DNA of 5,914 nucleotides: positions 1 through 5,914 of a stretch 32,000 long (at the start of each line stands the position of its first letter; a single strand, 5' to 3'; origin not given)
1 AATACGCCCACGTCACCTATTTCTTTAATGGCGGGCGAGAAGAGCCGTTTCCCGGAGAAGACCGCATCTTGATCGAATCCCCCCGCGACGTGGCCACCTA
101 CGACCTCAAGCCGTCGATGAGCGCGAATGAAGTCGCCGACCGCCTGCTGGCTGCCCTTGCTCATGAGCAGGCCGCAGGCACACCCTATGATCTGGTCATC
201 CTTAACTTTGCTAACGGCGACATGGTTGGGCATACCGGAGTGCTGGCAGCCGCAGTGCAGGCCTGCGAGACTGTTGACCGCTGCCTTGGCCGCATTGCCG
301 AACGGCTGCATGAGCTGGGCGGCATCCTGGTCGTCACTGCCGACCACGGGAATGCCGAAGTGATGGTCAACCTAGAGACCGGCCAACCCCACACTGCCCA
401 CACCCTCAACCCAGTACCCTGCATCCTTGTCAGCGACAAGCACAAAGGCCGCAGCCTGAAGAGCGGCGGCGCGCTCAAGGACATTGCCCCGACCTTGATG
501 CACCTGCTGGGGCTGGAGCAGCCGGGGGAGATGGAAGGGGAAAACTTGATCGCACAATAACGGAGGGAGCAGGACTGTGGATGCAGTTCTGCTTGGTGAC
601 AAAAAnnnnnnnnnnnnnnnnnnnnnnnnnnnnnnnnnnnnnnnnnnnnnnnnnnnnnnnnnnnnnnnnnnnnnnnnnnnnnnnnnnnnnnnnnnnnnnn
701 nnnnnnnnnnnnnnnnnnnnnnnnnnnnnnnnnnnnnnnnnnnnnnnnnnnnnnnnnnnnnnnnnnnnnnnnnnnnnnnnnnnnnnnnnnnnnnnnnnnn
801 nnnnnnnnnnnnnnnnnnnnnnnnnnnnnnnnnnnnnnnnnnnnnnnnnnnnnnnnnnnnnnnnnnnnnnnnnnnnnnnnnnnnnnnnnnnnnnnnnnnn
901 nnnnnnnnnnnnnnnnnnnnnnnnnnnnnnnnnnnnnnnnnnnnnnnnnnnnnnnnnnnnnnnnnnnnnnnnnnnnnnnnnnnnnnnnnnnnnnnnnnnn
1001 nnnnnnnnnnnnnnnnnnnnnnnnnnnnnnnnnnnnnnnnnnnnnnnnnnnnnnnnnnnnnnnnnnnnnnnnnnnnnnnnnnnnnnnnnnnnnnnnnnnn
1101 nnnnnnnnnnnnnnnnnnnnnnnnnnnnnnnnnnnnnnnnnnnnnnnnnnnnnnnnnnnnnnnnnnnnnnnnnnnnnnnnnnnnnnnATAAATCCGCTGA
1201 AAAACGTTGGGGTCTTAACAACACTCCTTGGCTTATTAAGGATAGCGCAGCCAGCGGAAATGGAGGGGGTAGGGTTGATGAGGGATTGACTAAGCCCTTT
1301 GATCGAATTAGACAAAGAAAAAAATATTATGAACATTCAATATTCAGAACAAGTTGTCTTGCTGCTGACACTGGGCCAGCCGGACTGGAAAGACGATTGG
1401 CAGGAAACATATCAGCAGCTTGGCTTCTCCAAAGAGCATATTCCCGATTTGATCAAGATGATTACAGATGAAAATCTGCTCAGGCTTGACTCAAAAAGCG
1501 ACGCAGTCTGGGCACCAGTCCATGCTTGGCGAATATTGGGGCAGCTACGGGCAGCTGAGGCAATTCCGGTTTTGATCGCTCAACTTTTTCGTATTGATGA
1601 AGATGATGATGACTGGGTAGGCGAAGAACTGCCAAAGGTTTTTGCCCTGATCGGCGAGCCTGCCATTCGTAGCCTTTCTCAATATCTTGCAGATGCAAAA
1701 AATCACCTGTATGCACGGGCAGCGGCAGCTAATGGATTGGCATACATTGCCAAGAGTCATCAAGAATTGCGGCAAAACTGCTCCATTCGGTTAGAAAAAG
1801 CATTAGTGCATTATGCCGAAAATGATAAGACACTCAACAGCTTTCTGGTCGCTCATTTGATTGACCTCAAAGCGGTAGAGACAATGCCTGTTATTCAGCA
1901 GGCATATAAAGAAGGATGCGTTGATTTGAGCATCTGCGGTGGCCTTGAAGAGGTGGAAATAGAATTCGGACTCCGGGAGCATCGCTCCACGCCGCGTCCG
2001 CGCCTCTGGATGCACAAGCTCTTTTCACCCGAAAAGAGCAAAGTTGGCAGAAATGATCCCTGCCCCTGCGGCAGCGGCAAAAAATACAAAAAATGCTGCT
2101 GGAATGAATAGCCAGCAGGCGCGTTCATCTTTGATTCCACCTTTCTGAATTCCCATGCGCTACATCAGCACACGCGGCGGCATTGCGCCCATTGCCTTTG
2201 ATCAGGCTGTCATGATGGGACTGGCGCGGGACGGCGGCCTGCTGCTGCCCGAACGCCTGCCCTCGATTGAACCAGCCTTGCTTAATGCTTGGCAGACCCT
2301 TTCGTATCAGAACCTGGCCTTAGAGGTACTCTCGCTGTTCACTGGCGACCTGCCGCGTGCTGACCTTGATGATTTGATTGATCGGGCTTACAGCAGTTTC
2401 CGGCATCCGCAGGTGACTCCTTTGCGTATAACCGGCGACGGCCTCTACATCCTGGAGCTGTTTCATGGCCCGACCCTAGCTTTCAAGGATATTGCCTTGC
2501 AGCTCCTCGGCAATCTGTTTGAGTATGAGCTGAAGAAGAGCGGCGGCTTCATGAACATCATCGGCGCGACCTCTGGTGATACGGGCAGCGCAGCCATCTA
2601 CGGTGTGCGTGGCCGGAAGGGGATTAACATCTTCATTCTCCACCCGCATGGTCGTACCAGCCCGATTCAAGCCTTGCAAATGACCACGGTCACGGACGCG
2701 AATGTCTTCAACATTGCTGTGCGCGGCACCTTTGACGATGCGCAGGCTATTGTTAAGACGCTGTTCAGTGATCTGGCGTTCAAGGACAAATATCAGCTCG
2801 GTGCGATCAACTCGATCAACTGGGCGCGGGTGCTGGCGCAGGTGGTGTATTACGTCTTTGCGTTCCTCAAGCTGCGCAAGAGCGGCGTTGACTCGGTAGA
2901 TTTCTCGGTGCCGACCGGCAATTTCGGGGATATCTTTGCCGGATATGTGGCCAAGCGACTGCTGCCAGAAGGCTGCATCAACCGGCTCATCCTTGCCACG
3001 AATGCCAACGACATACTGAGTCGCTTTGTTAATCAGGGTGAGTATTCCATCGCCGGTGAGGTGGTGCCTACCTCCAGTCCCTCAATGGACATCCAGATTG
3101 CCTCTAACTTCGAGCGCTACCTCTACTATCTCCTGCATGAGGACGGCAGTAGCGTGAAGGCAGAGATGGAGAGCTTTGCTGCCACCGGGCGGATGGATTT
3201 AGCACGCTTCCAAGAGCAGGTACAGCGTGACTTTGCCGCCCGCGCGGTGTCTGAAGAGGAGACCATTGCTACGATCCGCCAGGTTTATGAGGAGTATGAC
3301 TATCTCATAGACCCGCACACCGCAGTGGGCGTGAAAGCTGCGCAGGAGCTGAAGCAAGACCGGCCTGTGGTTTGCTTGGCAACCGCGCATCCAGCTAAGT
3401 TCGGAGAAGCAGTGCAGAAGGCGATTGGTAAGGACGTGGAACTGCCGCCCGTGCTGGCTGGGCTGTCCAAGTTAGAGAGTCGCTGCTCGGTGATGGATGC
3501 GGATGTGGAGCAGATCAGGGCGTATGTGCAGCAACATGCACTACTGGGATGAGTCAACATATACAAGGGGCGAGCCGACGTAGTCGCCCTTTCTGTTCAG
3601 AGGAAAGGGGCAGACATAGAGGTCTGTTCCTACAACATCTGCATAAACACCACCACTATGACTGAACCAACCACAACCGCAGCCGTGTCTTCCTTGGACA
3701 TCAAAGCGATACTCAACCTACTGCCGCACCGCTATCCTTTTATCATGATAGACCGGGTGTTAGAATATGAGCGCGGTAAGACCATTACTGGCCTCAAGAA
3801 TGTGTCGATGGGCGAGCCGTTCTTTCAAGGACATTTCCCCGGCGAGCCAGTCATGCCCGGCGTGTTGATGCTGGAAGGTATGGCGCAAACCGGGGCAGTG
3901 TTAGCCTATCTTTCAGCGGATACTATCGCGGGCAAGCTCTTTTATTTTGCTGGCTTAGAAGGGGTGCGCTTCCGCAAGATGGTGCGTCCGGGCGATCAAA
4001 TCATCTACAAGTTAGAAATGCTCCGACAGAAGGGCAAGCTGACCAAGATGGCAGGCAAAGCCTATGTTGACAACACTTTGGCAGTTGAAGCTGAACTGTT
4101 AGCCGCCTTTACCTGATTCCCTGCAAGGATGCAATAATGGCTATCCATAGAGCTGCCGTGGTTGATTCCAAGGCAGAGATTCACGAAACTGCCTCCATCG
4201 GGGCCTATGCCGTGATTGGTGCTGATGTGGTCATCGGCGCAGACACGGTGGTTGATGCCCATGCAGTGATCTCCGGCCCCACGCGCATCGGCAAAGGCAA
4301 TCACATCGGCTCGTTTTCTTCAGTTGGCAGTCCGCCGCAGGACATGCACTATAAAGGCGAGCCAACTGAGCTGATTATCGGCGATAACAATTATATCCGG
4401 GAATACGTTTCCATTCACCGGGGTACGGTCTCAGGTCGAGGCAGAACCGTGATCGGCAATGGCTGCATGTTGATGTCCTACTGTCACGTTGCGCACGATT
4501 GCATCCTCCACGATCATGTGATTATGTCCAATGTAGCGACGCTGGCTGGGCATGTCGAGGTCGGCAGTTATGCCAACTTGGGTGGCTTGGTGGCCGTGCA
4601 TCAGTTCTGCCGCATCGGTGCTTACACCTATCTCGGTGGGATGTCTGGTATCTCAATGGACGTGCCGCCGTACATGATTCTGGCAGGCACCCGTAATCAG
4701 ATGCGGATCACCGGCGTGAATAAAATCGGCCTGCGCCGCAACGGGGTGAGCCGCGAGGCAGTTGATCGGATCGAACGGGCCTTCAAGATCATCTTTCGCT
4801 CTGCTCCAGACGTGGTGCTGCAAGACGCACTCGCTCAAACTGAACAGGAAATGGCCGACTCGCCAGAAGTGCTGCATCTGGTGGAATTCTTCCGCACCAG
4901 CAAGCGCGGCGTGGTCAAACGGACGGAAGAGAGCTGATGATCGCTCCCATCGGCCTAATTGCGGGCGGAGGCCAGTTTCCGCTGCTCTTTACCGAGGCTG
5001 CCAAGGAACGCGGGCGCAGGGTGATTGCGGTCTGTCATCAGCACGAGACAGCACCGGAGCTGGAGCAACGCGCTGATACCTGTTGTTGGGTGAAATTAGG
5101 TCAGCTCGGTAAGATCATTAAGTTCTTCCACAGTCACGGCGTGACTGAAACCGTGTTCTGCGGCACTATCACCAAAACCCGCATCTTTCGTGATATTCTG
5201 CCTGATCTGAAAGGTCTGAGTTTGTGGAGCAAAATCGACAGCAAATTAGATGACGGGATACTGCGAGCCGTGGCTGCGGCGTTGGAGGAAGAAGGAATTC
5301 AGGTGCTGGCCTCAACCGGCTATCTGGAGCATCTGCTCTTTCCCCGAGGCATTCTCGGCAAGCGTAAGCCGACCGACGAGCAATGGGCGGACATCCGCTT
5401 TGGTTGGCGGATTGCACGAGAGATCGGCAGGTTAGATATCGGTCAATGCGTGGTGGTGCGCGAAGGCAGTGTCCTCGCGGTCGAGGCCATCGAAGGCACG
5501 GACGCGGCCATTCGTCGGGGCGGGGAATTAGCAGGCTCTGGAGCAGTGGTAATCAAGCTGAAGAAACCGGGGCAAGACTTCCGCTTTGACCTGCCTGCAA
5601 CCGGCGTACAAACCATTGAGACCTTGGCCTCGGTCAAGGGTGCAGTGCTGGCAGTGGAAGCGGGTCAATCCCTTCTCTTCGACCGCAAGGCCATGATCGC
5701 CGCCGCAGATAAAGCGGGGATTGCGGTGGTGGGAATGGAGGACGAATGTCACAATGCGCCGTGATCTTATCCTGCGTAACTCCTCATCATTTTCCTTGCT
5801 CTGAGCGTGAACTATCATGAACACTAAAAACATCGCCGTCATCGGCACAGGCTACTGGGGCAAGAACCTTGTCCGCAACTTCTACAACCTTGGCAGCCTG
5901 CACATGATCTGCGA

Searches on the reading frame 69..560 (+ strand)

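Call 54: search_protein_families(library=pfam, proteins=[window:69-560:+], max_evalue=0.001)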
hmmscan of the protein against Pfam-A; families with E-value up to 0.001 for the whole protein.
window:69-560:+ (163 aa): 2 families
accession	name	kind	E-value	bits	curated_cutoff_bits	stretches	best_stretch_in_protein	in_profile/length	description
PF01676.23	Metalloenzyme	-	3.8e-42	145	24.3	1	7-150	119-251/252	Metalloenzyme superfamily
PF01663.27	Phosphodiest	-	8.4e-07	29.3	23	1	16-99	133-225/342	Type I phosphodiesterase / nucleotide pyrophosphatase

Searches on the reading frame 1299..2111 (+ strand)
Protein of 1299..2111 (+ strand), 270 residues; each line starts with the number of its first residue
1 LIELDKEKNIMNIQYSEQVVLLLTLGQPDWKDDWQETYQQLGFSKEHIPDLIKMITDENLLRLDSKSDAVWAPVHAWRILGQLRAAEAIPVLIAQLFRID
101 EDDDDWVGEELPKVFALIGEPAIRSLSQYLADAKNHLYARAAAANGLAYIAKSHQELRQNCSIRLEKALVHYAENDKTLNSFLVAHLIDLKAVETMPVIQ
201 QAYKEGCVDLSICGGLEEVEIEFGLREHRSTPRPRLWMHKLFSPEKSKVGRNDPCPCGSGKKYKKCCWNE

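Call 53: search_protein_families(library=pfam, proteins=[window:1299-2111:+], max_evalue=0.001)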
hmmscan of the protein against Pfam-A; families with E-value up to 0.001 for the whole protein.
window:1299-2111:+ (270 aa): 3 families
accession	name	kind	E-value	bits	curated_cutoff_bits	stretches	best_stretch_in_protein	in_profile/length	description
PF06685.17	DUF1186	-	4.2e-10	40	22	1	46-224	31-214/247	Protein of unknown function (DUF1186)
PF02810.21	SEC-C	-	4.4e-10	39.7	20.4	1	251-268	1-18/19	SEC-C motif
PF13646.12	HEAT_2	-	0.00045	20.9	27.7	0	74-147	18-87/88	HEAT repeats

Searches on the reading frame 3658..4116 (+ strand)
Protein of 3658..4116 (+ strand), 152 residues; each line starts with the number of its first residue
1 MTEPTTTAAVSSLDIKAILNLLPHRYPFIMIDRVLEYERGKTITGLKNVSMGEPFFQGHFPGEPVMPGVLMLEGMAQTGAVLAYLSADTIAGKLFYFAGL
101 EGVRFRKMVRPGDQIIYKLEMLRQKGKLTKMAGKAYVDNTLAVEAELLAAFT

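Call 53: search_protein_families(library=pfam, proteins=[window:3658-4116:+], max_evalue=0.001)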
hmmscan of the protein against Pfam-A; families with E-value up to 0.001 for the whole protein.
window:3658-4116:+ (152 aa): 2 families
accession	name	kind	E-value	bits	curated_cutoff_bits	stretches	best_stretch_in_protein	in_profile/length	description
PF07977.19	FabA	-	4.9e-36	123.8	23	1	22-146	1-138/138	FabA-like domain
PF01575.25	MaoC_dehydratas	-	0.0003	20.8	27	1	72-130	53-110/123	MaoC like domain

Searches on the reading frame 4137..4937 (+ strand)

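Call 53: search_protein_families(library=pfam, proteins=[window:4137-4937:+], max_evalue=0.001)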
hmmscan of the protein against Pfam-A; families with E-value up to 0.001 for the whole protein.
window:4137-4937:+ (266 aa): 3 families
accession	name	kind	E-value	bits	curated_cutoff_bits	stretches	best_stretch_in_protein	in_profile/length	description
PF13720.11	Acetyltransf_11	-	2.2e-24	86.1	24.5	1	175-260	1-82/82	Udp N-acetylglucosamine O-acyltransferase; Domain 2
PF00132.30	Hexapep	-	4.3e-23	80.4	27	4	104-131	2-29/36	Bacterial transferase hexapeptide (six repeats)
PF25084.1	LbH_EIF2B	-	2e-06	28.2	54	0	18-57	9-47/105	EIF2B subunit epsilon LbH domain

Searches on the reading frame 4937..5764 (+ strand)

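Call 53: search_protein_families(library=pfam, proteins=[window:4937-5764:+], max_evalue=0.001)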
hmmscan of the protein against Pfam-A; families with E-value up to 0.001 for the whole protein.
window:4937-5764:+ (275 aa): 2 families
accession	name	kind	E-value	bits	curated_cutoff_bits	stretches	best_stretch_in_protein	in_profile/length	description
PF06230.17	LpxI_C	-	7.9e-53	178.2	25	1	136-265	1-131/131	LpxI C-terminal domain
PF17930.7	LpxI_N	-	2.8e-39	134.5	25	1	5-133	2-129/129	LpxI N-terminal domain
